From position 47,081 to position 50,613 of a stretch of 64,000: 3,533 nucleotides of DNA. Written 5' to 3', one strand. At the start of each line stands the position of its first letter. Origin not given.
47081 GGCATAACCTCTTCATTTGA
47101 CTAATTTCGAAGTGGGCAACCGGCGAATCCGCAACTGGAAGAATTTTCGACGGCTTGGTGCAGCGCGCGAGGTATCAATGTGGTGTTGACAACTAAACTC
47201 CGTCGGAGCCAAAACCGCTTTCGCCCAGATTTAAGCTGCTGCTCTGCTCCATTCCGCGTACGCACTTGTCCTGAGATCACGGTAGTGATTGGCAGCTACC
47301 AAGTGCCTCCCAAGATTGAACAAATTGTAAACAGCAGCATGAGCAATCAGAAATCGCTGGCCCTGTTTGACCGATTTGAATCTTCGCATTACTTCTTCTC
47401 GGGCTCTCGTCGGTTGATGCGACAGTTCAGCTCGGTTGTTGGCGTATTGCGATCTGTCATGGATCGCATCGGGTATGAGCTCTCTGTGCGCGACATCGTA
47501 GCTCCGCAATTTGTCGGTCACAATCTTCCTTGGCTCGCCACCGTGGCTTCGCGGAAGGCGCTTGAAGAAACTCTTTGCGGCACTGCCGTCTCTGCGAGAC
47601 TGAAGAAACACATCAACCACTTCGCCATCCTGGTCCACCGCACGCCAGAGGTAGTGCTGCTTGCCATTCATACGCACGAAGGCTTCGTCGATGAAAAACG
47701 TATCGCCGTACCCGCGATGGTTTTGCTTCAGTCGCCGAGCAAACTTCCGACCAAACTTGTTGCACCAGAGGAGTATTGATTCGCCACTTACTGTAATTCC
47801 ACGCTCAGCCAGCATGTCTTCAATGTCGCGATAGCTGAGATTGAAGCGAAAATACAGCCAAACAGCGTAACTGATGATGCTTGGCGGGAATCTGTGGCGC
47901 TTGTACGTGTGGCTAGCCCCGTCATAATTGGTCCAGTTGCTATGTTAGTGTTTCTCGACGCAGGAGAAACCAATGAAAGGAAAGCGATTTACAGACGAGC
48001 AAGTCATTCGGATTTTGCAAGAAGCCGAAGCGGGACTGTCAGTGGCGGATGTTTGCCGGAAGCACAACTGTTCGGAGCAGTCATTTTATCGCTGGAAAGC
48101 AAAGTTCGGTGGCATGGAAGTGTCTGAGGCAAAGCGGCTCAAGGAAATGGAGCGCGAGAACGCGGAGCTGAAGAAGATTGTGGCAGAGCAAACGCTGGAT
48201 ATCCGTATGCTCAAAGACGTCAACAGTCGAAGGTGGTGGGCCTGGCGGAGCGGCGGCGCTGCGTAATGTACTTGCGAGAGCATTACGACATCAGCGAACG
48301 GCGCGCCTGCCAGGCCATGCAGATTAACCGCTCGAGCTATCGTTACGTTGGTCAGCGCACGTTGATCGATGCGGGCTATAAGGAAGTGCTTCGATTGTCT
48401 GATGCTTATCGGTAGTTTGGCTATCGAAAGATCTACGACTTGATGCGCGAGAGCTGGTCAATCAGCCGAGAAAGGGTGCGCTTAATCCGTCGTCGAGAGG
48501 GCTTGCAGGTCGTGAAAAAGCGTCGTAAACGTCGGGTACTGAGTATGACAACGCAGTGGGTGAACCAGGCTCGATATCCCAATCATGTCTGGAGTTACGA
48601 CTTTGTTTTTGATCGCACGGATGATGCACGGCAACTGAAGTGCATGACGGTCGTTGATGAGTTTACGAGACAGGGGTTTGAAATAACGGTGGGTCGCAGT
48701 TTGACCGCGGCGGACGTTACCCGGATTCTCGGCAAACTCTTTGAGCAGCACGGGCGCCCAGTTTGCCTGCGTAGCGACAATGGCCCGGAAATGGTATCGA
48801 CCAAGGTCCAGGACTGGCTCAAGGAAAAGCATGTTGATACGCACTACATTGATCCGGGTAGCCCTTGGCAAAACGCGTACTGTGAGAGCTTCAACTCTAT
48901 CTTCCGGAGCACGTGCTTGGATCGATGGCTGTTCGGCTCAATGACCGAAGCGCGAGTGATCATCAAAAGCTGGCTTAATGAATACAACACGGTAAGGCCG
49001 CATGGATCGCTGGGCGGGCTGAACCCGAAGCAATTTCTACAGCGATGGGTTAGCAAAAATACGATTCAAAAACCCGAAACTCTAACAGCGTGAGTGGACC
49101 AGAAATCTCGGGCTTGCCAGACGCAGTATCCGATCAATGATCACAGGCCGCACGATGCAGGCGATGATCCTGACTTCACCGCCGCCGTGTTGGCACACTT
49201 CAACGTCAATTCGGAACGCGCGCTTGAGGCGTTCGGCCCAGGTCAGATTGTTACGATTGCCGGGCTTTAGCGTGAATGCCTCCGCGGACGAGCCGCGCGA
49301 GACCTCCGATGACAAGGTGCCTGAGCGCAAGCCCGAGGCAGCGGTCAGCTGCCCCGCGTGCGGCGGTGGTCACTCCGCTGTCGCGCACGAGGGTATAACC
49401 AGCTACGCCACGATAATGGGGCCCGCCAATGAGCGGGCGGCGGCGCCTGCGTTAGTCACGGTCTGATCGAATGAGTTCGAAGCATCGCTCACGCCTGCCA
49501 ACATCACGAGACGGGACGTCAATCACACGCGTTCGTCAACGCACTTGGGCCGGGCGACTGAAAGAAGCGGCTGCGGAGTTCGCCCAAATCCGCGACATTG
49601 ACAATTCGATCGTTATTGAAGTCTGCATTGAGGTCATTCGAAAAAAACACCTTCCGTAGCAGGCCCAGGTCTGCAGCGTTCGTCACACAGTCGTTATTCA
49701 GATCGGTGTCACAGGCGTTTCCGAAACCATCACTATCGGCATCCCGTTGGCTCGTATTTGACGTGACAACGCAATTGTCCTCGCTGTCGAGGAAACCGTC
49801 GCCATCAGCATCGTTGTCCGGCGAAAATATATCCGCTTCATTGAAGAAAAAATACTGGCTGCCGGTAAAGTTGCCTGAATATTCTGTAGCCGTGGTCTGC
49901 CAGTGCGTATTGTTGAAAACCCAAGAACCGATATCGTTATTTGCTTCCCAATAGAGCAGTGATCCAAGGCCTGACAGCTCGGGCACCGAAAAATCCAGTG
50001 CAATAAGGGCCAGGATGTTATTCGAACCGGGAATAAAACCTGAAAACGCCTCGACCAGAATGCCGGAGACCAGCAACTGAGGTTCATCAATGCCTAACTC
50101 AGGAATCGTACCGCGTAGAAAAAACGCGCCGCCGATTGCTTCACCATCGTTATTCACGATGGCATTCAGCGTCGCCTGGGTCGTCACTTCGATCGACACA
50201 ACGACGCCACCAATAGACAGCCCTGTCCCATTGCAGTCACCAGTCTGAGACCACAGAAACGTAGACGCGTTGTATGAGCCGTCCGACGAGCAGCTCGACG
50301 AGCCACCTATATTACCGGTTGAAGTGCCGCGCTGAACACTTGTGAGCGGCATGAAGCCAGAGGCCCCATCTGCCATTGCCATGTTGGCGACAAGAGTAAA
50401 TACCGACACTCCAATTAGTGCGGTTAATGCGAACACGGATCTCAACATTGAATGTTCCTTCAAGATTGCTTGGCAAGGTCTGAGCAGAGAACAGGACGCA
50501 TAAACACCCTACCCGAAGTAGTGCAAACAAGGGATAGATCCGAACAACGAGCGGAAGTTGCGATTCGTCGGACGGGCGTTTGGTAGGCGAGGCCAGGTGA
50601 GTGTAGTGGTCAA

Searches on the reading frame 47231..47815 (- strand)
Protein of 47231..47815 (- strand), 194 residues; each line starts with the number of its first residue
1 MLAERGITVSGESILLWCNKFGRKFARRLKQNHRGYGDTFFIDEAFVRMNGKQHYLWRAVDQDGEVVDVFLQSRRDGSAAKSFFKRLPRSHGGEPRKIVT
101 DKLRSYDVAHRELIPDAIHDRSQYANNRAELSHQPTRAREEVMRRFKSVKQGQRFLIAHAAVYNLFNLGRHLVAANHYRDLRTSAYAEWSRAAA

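Call 12: search_protein_families(library=pfam, proteins=[window:47231-47815:-], max_evalue=0.01)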
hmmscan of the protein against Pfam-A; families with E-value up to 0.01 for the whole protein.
window:47231-47815:- (194 aa): 1 family
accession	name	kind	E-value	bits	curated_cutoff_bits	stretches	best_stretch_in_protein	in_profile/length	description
PF13610.12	DDE_Tnp_IS240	-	1e-35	123.3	27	1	39-166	3-136/139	DDE domain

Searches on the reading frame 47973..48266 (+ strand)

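Call 12: search_protein_families(library=pfam, proteins=[window:47973-48266:+], max_evalue=0.01)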
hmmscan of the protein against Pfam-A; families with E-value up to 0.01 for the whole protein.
window:47973-48266:+ (97 aa): 5 families
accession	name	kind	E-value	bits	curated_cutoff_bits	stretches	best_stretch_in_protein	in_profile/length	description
PF01527.26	HTH_Tnp_1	-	2.8e-24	85.6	24.1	1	1-70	1-74/75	Transposase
PF13384.12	HTH_23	-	1.8e-07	31.2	24.6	1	11-47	7-45/50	Homeodomain-like domain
PF13518.12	HTH_28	-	3e-07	30.8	25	1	12-45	3-36/52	Helix-turn-helix domain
PF13551.12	HTH_29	-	4.2e-06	27.2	28.1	1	12-45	2-36/64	Winged helix-turn helix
PF02796.21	HTH_7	-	0.0092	16.5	23.8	0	19-44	19-44/45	Helix-turn-helix domain of resolvase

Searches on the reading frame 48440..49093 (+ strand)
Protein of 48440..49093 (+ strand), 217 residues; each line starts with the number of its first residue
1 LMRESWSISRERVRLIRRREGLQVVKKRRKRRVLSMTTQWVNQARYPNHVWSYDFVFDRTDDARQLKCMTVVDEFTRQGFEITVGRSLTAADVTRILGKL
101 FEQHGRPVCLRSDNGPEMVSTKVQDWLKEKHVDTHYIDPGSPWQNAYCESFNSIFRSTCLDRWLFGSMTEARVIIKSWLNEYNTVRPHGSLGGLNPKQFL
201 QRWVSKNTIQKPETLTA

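Call 12: search_protein_families(library=pfam, proteins=[window:48440-49093:+], max_evalue=0.01)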
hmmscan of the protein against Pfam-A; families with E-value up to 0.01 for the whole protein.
window:48440-49093:+ (217 aa): 3 families
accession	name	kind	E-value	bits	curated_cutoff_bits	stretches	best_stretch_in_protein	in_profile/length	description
PF13683.12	rve_3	-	2.4e-24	85.3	26.5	1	131-196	2-67/67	Integrase core domain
PF00665.32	rve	-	2.5e-17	63.5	32.6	1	47-142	4-102/102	Integrase core domain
PF13333.12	rve_2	-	0.0051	17.4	22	1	149-199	1-51/56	Integrase core domain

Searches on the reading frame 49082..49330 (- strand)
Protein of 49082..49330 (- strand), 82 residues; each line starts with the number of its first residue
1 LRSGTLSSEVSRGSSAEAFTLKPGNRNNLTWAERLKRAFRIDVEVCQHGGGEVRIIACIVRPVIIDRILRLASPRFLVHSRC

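Call 75: search_protein_families(library=pfam, proteins=[window:49082-49330:-], max_evalue=10)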
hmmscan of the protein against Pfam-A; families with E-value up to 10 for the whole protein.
window:49082-49330:- (82 aa): 0 families

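Call 76: search_protein_families(library=ncbifam, proteins=[window:49082-49330:-], max_evalue=10)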
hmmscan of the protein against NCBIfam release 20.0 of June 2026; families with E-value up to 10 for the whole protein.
window:49082-49330:- (82 aa): 1 family
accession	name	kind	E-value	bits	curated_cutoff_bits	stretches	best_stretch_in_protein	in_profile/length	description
NF052416.1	ISCR_clade_Ia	exception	2.9e-11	42.6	925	1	24-69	439-484/509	ISCR element clade Ia family transposase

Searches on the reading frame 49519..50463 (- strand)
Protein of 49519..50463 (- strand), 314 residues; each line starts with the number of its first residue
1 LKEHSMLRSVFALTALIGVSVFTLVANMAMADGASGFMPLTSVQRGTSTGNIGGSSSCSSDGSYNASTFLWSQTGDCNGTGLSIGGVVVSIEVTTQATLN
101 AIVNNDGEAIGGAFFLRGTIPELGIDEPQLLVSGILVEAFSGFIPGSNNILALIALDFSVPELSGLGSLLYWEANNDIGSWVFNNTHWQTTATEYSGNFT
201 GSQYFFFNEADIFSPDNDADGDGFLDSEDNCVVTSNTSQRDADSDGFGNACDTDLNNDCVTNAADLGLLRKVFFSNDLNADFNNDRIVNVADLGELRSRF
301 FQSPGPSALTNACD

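Call 12: search_protein_families(library=pfam, proteins=[window:49519-50463:-], max_evalue=0.01)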
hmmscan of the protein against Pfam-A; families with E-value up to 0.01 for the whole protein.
window:49519-50463:- (314 aa): 1 family
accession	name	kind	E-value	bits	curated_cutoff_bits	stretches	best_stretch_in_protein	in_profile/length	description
PF02412.23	TSP_3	-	2.1e-07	30.9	25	2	216-239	13-36/36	Thrombospondin type 3 repeat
